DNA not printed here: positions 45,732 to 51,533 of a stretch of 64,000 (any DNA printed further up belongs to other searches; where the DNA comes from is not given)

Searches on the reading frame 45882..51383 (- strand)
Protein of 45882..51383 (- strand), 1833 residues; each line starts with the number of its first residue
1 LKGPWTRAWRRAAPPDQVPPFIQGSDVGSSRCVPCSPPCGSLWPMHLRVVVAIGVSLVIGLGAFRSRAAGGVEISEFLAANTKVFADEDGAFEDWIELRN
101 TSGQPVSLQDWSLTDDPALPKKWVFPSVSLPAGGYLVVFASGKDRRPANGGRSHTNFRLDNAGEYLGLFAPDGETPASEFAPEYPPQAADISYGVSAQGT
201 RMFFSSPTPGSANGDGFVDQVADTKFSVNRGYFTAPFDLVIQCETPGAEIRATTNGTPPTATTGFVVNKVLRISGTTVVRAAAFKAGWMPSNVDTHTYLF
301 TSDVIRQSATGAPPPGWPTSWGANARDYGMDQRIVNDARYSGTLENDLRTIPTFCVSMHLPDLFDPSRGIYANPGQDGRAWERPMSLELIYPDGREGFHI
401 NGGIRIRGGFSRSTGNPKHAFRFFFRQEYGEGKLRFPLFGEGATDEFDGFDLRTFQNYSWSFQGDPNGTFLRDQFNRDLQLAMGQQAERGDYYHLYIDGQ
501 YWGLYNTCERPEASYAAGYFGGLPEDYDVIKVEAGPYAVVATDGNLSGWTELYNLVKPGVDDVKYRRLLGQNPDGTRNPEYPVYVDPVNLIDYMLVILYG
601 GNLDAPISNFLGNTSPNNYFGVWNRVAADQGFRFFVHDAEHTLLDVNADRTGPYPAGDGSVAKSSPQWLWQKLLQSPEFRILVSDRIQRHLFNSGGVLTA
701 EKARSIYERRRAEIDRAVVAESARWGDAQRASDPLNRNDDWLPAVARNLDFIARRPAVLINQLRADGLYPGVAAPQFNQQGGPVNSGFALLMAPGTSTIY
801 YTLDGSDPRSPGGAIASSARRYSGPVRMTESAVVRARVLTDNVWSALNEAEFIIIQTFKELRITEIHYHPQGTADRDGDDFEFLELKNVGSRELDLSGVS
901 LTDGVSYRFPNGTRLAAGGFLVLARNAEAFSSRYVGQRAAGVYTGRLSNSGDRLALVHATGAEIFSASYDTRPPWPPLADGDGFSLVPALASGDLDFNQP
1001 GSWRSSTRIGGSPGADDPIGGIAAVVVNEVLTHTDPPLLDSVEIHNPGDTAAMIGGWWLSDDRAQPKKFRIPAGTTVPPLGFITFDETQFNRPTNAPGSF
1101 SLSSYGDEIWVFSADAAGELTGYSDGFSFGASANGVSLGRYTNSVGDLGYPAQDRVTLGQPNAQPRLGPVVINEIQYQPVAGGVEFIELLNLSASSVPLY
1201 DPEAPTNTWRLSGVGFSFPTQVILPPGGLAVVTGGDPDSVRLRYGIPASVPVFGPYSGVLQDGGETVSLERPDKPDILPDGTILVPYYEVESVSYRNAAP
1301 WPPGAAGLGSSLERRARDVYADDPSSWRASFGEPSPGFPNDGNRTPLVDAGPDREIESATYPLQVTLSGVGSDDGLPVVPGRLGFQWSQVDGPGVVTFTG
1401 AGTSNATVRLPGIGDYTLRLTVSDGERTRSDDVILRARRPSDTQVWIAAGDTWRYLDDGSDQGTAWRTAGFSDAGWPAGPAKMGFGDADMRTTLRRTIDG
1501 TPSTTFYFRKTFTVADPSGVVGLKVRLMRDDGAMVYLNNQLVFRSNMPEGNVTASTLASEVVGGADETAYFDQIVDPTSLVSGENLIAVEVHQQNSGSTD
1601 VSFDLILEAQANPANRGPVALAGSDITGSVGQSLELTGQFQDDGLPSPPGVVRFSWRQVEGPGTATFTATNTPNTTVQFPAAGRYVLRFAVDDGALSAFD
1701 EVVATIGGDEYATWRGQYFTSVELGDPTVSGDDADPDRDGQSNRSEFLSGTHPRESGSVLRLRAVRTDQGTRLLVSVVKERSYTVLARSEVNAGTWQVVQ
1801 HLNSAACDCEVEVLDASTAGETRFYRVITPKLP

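Call 71: search_protein_families(library=pfam, proteins=[window:45882-51383:-], max_evalue=0.0001)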
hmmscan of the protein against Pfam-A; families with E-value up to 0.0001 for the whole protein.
window:45882-51383:- (1833 aa): 5 families
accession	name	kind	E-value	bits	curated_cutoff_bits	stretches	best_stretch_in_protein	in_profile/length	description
PF00932.25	LTD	-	1.2e-50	170.9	34.3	4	859-969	6-107/109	Lamin Tail Domain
PF08757.17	CotH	-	7e-21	75.5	23.8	1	404-757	1-320/322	CotH kinase protein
PF22352.2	K319L-like_PKD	-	1.8e-18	66.8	27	2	1350-1433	1-80/84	K319L-like, PKD domain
PF13290.12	CHB_HEX_C_1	-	2.3e-16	59.9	22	2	230-293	3-65/67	Chitobiase/beta-hexosaminidase C-terminal domain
PF13287.12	Fn3_assoc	-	2.3e-15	56.9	23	2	240-298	2-59/59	Fn3 associated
